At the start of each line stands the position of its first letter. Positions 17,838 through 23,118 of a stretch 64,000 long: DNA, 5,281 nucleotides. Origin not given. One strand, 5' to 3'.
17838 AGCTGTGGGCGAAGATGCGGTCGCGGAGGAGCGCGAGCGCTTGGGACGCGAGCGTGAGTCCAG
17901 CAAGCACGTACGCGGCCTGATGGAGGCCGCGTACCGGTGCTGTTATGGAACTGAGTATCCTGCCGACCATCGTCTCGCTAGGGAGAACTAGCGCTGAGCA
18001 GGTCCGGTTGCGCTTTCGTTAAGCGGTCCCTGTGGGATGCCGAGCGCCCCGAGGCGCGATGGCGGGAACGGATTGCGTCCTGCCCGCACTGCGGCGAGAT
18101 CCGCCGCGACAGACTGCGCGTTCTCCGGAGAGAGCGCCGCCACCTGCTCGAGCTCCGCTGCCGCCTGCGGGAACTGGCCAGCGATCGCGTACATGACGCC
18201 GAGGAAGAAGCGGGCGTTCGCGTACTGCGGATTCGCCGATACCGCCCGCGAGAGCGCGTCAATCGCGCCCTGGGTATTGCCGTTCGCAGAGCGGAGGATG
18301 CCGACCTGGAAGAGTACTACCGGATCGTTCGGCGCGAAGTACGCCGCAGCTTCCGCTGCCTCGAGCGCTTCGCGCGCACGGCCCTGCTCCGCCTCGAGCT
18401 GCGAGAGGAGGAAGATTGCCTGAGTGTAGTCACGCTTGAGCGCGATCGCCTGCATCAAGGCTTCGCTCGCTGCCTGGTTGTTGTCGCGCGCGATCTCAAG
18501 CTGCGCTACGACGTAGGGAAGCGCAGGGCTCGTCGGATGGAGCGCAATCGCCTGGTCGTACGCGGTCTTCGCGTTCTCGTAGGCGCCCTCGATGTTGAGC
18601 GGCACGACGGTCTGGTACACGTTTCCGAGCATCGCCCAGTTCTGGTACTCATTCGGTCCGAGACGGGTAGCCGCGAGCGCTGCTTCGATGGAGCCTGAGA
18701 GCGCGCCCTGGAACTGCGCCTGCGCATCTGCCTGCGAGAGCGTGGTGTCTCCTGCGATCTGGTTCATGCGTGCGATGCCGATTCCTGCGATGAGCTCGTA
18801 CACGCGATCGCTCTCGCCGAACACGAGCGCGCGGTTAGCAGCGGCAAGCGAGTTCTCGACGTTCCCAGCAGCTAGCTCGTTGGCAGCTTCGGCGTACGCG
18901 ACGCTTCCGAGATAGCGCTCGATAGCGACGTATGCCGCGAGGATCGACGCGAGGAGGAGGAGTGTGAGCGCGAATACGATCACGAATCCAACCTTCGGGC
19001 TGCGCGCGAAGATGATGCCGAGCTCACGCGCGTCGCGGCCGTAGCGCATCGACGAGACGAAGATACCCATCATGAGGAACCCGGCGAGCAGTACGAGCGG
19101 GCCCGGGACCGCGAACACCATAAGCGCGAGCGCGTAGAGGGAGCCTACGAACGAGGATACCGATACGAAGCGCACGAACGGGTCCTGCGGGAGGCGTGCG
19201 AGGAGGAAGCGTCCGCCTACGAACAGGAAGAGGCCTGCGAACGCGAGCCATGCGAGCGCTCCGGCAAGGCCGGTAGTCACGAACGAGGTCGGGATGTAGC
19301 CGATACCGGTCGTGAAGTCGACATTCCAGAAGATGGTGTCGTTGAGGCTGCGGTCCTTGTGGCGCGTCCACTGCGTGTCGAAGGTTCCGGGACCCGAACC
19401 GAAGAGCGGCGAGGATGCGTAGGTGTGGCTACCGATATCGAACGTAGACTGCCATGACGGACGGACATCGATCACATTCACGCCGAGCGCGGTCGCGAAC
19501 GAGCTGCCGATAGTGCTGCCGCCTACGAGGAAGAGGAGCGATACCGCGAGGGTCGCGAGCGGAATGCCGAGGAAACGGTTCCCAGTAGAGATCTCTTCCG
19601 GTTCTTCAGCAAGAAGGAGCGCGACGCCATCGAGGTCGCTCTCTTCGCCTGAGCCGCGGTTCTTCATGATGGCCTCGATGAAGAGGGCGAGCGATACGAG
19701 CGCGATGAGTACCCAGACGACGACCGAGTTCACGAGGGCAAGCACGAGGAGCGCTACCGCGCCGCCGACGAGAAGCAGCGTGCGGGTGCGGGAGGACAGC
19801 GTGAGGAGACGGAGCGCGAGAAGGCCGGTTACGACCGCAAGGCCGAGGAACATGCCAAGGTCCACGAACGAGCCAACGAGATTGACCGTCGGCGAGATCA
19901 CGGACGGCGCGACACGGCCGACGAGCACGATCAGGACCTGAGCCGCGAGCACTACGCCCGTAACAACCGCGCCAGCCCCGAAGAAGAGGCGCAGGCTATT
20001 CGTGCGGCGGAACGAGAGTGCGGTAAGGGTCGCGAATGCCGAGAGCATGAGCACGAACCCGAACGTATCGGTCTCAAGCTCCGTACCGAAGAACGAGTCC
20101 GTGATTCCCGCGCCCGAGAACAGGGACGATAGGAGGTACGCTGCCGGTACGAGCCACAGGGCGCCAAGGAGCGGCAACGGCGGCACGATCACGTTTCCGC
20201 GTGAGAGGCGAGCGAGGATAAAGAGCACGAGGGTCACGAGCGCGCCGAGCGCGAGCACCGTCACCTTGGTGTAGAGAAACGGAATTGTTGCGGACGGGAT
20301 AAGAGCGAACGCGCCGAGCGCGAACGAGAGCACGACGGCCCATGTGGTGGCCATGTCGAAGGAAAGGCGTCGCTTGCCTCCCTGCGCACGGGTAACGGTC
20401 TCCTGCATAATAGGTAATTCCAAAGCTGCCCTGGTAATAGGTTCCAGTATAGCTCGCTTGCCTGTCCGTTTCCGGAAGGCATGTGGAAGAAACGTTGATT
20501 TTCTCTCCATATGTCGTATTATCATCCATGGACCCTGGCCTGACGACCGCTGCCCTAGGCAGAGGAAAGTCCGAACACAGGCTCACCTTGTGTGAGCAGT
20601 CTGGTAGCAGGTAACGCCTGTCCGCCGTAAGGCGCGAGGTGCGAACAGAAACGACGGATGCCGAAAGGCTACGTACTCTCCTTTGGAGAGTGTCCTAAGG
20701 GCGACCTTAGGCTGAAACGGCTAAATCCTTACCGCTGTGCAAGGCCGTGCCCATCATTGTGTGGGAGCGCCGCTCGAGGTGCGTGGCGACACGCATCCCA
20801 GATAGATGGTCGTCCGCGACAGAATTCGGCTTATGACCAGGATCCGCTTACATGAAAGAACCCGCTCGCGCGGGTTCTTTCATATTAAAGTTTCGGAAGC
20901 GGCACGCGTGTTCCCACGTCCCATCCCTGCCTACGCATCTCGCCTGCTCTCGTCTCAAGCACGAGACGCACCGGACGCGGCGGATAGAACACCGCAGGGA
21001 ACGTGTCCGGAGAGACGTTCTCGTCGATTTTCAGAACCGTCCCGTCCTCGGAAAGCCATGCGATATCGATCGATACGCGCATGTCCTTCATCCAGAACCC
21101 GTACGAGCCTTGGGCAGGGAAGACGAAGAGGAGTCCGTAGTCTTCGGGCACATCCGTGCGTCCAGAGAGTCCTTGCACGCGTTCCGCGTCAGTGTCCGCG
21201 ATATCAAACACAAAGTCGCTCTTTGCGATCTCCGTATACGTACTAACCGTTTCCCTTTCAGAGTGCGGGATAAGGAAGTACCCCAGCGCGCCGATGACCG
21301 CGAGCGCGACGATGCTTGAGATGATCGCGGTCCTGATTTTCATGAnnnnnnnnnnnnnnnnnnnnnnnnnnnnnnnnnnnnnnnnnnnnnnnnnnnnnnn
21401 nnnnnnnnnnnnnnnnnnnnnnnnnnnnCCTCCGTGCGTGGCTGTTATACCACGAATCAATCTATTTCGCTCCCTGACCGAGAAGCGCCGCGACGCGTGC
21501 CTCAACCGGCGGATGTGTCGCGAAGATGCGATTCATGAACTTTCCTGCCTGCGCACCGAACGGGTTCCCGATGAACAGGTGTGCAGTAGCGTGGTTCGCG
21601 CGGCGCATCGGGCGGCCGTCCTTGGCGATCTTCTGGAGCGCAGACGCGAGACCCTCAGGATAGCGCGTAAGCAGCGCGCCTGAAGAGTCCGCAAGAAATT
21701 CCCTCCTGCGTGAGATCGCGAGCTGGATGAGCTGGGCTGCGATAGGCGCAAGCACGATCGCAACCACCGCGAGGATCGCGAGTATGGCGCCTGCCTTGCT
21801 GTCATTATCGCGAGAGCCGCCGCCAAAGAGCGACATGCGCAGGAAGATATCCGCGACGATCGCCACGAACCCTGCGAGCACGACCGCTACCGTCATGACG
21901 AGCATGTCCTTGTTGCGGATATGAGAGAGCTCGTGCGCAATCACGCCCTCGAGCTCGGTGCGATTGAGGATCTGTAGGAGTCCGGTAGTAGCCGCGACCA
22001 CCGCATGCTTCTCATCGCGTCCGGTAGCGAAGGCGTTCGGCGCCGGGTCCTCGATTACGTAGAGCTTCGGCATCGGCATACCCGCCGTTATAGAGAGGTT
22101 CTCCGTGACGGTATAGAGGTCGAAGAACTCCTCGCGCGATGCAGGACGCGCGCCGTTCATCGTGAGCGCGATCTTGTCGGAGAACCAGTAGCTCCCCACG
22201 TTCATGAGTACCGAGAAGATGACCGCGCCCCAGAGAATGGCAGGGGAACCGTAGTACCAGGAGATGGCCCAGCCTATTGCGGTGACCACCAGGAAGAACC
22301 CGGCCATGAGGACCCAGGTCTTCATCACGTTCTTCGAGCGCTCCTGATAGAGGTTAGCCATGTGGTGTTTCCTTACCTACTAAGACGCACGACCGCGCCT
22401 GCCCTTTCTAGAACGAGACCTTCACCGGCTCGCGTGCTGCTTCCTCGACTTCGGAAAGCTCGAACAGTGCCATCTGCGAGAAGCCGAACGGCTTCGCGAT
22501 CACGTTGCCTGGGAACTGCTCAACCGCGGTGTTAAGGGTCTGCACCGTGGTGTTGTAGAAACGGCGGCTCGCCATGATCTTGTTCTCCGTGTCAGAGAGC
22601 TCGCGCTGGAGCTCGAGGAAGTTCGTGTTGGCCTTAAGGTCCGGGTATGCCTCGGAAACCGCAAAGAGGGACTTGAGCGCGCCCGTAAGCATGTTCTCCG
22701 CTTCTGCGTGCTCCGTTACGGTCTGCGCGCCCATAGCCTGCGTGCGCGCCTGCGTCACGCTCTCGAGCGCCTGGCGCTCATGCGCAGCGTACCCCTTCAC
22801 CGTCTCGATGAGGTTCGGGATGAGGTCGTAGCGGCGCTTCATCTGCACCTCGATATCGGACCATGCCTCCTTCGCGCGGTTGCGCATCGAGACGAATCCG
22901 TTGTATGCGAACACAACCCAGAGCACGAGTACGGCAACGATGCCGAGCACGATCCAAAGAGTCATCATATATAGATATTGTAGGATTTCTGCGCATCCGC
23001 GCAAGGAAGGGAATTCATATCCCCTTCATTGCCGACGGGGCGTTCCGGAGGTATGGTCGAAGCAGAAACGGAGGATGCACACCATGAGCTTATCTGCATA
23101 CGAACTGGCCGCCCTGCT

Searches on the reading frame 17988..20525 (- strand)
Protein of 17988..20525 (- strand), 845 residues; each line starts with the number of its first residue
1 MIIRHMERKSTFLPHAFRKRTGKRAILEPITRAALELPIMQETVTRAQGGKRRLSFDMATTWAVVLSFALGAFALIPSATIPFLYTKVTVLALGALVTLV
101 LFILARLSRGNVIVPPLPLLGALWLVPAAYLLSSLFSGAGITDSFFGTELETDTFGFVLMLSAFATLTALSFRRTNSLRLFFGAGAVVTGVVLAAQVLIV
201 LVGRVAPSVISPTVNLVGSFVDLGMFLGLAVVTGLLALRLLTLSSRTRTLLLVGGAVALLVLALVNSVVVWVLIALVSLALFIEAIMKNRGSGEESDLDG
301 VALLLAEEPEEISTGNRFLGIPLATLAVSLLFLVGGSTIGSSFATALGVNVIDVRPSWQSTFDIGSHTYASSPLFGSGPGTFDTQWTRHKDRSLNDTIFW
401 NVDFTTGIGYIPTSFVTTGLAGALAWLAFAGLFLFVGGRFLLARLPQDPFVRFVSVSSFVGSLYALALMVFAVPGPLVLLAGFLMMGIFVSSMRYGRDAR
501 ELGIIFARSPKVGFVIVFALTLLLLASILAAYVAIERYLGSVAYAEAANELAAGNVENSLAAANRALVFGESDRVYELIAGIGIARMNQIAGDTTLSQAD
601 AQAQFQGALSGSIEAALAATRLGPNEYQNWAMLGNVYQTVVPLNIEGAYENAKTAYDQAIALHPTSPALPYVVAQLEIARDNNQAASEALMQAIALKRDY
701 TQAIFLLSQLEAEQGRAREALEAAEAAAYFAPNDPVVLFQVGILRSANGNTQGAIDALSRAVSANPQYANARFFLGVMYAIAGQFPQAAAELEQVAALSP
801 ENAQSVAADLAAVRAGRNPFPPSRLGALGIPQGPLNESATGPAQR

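Call 42: search_protein_families(library=pfam, proteins=[window:17988-20525:-])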
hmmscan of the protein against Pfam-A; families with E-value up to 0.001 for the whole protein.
window:17988-20525:- (845 aa): 12 families
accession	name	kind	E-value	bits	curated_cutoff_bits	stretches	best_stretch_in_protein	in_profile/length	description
PF13371.12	TPR_9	-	5.7e-10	39.5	35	1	712-772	6-66/73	Tetratricopeptide repeat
PF07719.23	TPR_2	-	7.1e-09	35.6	27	0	769-802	1-34/34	Tetratricopeptide repeat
PF23914.1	TPR_CcmH_CycH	-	8.8e-09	35.8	42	2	705-804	54-156/158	Cytochrome c-type biogenesis protein H TPR domain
PF14559.12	TPR_19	-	3.7e-08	34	25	1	747-803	3-59/68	Tetratricopeptide repeat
PF13432.12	TPR_16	-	3.1e-07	31.2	32.7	1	744-802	6-64/65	Tetratricopeptide repeat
PF13431.12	TPR_17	-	8.3e-07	29.2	24.4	0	759-788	3-32/34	Tetratricopeptide repeat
PF13414.12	TPR_11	-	1.2e-06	28.6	26.8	0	748-779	7-38/42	TPR repeat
PF13428.12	TPR_14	-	1.4e-05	25.8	23.5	0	739-776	5-42/44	Tetratricopeptide repeat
PF00515.34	TPR_1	-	2.1e-05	24.6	27.8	0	647-665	15-33/34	Tetratricopeptide repeat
PF13174.12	TPR_6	-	6.1e-05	23.8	26.3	0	737-767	2-32/33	Tetratricopeptide repeat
PF14561.12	TPR_20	-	7.3e-05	23.5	25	0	717-770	4-57/90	Tetratricopeptide repeat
PF13181.12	TPR_8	-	0.00023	21.5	25.7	0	647-664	15-32/34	Tetratricopeptide repeat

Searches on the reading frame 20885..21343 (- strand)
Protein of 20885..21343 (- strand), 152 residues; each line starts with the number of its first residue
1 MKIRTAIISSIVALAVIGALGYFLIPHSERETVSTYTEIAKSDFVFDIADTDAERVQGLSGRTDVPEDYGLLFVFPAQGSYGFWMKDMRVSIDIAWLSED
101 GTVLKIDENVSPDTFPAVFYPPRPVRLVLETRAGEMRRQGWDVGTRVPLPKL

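Call 42: search_protein_families(library=pfam, proteins=[window:20885-21343:-])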
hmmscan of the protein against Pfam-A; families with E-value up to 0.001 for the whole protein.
window:20885-21343:- (152 aa): 1 family
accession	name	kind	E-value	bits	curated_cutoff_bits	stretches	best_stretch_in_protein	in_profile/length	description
PF02643.20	DUF192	-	1.3e-26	93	27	1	47-147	4-94/96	Uncharacterized ACR, COG1430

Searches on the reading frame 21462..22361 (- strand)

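Call 49: search_protein_families(library=pfam, proteins=[window:21462-22361:-])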
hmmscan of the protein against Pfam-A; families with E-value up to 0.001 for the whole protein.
window:21462-22361:- (299 aa): 2 families
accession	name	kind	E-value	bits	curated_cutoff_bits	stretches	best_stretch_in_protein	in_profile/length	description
PF01435.24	Peptidase_M48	-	1.8e-32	113.1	20.3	1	81-294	6-183/186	Peptidase family M48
PF05569.17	Peptidase_M56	-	0.00018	21.3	31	1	127-162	183-218/296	BlaR1 peptidase M56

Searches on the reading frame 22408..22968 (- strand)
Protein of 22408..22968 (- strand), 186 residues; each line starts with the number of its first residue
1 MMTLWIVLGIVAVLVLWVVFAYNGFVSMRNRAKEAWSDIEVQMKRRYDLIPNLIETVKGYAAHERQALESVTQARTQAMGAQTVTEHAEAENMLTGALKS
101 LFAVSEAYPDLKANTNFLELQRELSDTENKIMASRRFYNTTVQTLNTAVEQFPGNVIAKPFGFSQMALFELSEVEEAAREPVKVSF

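Call 31: search_protein_families(library=pfam, proteins=[window:22408-22968:-], max_evalue=0.001)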
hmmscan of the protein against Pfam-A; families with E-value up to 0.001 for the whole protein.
window:22408-22968:- (186 aa): 1 family
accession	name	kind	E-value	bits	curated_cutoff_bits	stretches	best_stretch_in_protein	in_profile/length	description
PF04011.17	LemA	-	3.9e-60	202.4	26.2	1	35-186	1-149/149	LemA family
